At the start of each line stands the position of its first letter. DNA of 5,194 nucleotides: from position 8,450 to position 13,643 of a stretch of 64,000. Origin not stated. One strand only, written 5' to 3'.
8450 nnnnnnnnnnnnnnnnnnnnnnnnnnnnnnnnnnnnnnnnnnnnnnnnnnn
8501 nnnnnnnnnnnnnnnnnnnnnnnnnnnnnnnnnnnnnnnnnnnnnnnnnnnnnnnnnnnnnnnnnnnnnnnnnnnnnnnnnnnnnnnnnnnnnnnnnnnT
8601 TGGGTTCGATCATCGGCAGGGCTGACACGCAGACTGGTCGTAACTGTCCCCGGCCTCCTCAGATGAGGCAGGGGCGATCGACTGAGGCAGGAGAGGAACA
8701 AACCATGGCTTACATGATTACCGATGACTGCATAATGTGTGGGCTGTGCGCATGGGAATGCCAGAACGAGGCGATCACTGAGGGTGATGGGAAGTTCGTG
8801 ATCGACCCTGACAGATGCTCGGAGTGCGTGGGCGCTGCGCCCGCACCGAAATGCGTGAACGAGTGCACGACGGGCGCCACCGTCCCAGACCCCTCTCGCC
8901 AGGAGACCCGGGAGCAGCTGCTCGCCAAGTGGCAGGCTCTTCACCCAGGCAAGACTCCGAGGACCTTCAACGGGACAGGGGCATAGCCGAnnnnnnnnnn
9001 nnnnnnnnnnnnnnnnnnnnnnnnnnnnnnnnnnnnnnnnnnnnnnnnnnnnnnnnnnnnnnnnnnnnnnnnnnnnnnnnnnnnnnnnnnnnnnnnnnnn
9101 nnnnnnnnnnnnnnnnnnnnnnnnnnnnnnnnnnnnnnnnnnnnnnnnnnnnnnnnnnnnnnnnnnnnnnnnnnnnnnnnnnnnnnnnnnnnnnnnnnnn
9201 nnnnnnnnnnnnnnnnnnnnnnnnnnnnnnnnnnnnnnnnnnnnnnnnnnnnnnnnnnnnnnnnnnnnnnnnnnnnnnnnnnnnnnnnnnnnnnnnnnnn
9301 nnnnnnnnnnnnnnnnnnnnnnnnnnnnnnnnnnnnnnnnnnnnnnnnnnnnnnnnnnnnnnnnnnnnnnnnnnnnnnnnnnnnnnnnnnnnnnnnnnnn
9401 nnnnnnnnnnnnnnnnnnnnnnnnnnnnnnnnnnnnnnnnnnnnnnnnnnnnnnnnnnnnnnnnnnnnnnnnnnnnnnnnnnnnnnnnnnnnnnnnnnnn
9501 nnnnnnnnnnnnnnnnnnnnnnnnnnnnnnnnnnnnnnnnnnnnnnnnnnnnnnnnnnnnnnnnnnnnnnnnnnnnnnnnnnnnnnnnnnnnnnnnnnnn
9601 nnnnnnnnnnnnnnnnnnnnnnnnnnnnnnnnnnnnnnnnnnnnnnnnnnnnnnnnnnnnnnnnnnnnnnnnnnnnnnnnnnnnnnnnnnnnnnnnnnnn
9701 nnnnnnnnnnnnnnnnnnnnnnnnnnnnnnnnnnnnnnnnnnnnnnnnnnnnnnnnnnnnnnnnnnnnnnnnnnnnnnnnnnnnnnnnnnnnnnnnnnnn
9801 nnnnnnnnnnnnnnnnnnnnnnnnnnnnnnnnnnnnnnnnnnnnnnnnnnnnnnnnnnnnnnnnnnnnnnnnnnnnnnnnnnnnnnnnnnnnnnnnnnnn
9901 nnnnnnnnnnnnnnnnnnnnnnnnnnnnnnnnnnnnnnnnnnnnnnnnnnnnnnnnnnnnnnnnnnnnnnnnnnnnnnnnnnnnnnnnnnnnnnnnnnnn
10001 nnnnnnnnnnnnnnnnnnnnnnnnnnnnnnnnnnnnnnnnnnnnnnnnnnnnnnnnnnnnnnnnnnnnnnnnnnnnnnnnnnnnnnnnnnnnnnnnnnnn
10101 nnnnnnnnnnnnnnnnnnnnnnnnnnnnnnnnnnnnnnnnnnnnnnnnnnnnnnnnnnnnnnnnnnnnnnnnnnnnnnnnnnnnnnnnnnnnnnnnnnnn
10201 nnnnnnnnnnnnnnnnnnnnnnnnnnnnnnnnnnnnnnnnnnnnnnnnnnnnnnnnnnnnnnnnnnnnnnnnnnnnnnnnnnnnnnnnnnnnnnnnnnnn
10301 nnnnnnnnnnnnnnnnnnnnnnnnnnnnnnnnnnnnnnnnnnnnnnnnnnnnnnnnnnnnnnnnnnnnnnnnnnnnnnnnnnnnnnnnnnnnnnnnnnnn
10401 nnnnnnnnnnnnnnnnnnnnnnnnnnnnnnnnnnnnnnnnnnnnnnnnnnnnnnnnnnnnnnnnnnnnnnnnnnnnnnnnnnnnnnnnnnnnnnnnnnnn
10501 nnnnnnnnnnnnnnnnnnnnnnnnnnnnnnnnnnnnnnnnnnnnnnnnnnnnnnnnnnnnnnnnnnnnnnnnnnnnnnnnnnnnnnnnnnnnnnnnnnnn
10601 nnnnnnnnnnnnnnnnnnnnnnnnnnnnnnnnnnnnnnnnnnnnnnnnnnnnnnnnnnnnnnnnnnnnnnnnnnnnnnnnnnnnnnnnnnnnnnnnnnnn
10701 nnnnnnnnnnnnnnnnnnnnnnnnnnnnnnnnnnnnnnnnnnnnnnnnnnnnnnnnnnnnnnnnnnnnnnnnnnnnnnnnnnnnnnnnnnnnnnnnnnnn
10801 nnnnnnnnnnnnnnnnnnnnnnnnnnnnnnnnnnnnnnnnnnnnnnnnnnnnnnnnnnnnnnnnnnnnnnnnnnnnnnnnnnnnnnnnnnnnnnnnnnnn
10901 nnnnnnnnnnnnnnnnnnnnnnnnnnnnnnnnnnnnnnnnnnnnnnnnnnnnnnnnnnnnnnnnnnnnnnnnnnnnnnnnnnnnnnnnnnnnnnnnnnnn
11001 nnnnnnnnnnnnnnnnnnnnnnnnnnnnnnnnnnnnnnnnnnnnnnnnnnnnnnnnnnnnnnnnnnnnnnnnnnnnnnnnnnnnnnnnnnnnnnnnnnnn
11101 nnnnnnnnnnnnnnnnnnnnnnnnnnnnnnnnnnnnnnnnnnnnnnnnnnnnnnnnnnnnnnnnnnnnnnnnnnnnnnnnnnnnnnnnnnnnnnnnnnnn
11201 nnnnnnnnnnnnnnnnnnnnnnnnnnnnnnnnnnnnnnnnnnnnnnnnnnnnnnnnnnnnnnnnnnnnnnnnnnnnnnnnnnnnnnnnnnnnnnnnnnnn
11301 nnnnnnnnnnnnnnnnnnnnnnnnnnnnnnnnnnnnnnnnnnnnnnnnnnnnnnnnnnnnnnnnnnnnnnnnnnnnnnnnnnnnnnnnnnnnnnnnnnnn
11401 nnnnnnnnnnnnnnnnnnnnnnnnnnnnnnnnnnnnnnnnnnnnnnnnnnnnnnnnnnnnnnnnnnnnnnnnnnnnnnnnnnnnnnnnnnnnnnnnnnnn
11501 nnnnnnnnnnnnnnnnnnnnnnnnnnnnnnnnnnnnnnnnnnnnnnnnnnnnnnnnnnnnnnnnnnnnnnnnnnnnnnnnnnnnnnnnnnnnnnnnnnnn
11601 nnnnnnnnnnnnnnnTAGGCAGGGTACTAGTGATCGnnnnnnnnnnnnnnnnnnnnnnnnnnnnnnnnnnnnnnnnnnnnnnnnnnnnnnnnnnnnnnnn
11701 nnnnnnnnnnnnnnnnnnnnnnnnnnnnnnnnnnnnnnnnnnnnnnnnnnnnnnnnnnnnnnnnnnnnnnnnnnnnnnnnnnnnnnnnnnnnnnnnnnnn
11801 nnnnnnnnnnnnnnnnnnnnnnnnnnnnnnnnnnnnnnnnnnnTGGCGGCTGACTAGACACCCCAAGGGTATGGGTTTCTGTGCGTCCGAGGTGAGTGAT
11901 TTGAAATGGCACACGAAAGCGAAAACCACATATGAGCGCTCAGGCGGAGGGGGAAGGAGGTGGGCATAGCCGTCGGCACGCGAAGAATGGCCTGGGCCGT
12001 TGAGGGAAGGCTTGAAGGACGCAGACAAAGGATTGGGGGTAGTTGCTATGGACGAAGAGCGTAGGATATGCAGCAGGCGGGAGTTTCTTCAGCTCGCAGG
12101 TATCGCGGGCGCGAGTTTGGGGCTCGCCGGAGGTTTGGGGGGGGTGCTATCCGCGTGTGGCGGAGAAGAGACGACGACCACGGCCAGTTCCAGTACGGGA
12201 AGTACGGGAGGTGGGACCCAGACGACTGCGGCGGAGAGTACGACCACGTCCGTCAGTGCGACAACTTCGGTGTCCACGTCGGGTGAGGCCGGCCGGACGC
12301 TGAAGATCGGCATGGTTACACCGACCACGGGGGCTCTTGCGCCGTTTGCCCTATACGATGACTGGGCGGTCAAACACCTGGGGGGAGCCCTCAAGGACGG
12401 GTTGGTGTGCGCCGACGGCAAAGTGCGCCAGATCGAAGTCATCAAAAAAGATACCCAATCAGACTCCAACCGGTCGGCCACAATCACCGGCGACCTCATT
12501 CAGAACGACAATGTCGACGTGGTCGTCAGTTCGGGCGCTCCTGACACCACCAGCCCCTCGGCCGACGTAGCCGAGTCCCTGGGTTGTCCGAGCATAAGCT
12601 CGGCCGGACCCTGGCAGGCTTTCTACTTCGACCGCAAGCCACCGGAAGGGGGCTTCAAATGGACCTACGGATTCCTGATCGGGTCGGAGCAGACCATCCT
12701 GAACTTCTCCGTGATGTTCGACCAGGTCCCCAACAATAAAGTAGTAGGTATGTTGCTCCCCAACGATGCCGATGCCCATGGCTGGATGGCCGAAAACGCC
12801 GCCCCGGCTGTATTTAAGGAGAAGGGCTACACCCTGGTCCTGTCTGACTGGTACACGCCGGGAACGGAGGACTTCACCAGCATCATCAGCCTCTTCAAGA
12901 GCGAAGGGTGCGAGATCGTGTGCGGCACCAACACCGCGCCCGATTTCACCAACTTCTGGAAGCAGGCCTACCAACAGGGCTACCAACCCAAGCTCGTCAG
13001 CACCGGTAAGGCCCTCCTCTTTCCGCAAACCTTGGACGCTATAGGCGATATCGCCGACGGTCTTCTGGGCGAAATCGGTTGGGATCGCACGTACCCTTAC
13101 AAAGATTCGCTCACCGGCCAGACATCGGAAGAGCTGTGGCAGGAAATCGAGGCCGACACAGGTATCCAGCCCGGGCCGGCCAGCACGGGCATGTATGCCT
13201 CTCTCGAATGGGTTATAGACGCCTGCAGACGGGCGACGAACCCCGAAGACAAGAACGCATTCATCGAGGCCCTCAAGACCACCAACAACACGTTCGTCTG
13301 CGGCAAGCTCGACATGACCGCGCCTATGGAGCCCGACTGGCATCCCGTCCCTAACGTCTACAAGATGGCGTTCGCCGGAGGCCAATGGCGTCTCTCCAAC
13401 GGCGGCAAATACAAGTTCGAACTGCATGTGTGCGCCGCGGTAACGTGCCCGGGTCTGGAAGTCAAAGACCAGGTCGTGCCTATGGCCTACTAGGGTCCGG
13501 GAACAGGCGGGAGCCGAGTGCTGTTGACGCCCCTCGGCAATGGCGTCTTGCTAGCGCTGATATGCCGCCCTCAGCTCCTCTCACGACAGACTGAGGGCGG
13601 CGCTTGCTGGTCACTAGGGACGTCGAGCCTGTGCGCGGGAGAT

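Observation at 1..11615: Tandemly duplicated 'FAD flavoprotein + ferredoxin' modules next to GlcD/GlcF-like oxidase genes and an AthL-like molybdoenzyme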

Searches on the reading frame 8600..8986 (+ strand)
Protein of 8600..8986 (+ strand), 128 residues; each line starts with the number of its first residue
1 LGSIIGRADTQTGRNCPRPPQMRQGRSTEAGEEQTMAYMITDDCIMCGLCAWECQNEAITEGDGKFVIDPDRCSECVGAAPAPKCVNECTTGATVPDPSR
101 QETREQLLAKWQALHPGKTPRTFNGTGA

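Call 3: search_protein_families(library=pfam, proteins=[window:8600-8986:+], max_evalue=0.01)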
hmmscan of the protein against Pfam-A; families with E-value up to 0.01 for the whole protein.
window:8600-8986:+ (128 aa): 7 families
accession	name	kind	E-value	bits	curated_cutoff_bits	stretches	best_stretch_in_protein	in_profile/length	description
PF00037.32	Fer4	-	5.6e-07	29.5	21.1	1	40-60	4-24/24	4Fe-4S binding domain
PF12838.12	Fer4_7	-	0.0002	22.2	27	1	44-93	2-52/52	4Fe-4S dicluster domain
PF13187.11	Fer4_9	-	0.0019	18.7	27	0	43-93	1-51/52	4Fe-4S dicluster domain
PF13484.11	Fer4_16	-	0.0021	19.2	30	0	44-75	2-31/66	4Fe-4S double cluster binding domain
PF12797.12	Fer4_2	-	0.0037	17.6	24.5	0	38-54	4-20/22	4Fe-4S binding domain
PF13183.11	Fer4_8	-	0.006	17.5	27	0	26-56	35-66/68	4Fe-4S dicluster domain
PF13237.11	Fer4_10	-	0.0099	16.2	25.5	1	40-89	5-52/53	4Fe-4S dicluster domain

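Call 7: search_protein_families(library=ncbifam, proteins=[window:8600-8986:+], max_evalue=0.001)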
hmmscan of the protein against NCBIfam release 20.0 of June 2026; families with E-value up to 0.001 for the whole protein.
window:8600-8986:+ (128 aa): 17 families
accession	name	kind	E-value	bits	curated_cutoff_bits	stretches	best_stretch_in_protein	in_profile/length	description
NF033683.1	di_4Fe-4S_YfhL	equivalog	2.3e-24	85.5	86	1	36-113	1-79/80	YfhL family 4Fe-4S dicluster ferredoxin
NF058577.1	FdxA_fam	equivalog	4.4e-15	55.6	65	1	36-93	1-52/52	4Fe-4S ferredoxin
NF045490.1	FdxA_Protbact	equivalog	4.8e-08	33.2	135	1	36-108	1-69/104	ferredoxin FdxA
NF038196.1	ferrodoxin_EFR1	subfamily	2.3e-06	27.9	75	1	32-94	174-229/242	EFR1 family ferrodoxin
NF040770.1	hetero_SS_HdrA2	exception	2.7e-06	25.8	1100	1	32-115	567-641/777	CoB-CoM heterodisulfide reductase HdrA2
NF005504.0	PRK07118.1-3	equivalog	6.3e-06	25.7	437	1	41-95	218-266/293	Fe-S cluster domain-containing protein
NF045874.1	Vhu_polyferre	exception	1e-05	24.5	600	1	39-80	125-166/381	F420-non-reducing hydrogenase associated-polyferredoxin VhuB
NF043069.1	T4HPD_activ_SAM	equivalog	1.5e-05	24.5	425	1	36-93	45-96/299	trans-4-hydroxy-L-proline dehydratase activase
NF041891.1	hdrA_Methbact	equivalog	0.00017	20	1300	1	33-93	563-617/762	ferredoxin:CoB-CoM heterodisulfide reductase subunit HdrA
TIGR04105.1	FeFe_hydrog_B1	subfamily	0.00019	20.2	450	1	35-93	104-158/462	monomeric [FeFe] hydrogenase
TIGR04041.1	activase_YjjW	hypoth_equivalog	0.0002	20.9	250.2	1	42-94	41-87/276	YjjW family glycine radical enzyme activase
TIGR03224.1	benzo_boxA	equivalog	0.00021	20.4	459.2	1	43-94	11-56/411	benzoyl-CoA 2,3-epoxidase subunit BoxA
TIGR03294.1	FrhG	equivalog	0.00048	19.9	245.5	1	36-78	167-209/228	coenzyme F420 hydrogenase subunit gamma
NF005503.0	PRK07118.1-2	equivalog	0.00048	19.5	252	1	40-90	210-259/292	RnfABCDGE type electron transport complex subunit B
TIGR02951.1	DMSO_dmsB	equivalog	0.00057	19.9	214.1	1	30-91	83-145/161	DMSO/selenate family reductase complex B subunit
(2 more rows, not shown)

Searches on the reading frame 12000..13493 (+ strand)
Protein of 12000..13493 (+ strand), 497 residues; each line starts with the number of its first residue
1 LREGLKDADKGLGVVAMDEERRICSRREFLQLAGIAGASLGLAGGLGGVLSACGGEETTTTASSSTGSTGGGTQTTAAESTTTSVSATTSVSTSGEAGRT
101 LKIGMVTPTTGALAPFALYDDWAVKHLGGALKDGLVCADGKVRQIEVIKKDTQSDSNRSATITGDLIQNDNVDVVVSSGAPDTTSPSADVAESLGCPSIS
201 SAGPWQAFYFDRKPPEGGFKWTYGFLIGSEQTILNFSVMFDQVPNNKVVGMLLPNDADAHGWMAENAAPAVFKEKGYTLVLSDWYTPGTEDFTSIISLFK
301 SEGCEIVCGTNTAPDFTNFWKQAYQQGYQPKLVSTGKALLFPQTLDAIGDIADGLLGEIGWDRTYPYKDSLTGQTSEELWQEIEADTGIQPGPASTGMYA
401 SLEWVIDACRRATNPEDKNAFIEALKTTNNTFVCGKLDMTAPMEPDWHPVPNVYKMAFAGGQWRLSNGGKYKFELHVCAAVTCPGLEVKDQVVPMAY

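Call 3: search_protein_families(library=pfam, proteins=[window:12000-13493:+], max_evalue=0.01)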
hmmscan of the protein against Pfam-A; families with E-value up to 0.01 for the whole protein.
window:12000-13493:+ (497 aa): 2 families
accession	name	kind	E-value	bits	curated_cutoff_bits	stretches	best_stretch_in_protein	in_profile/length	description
PF13458.12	Peripla_BP_6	-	2.9e-37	129.5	31.7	1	100-442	1-325/343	Periplasmic binding protein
PF13433.12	Peripla_BP_5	-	0.00017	21.3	27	0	141-176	38-73/363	Periplasmic binding protein domain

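Call 7: search_protein_families(library=ncbifam, proteins=[window:12000-13493:+], max_evalue=0.001)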
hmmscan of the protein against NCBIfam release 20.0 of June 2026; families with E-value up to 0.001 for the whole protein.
window:12000-13493:+ (497 aa): 4 families
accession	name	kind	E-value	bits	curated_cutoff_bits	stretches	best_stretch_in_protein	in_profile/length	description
NF011933.0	PRK15404.1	subfamily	5.7e-10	38.8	477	1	84-438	9-343/370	high-affinity branched-chain amino acid ABC transporter substrate-binding protein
TIGR03669.1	urea_ABC_arch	equivalog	7.1e-06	25.2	494.8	1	143-325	40-210/375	urea ABC transporter substrate-binding protein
TIGR03407.1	urea_ABC_UrtA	exception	5.7e-05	22.2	492.75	0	270-334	156-222/361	urea ABC transporter substrate-binding protein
TIGR01409.1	TAT_signal_seq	domain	0.00035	20.8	16.7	0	25-47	2-24/29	twin-arginine translocation signal domain-containing protein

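Call 61: search_solved_structures(query=window:12000-13493:+, max_evalue=0.00001)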
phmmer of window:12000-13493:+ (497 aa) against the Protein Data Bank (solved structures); distinct sequences matched with E-value up to 0.00001: 3.
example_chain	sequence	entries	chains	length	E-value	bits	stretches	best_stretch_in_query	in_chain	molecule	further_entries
3ipc_A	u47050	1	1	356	2.1e-06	30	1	125-440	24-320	ABC transporter, substrate binding protein (Amino acid)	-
3ip5_A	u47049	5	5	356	4.2e-06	29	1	130-440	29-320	ABC transporter, substrate binding protein (Amino acid)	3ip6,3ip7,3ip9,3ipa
4zpj_A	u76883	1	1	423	9.9e-06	27.8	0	64-435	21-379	Extracellular ligand-binding receptor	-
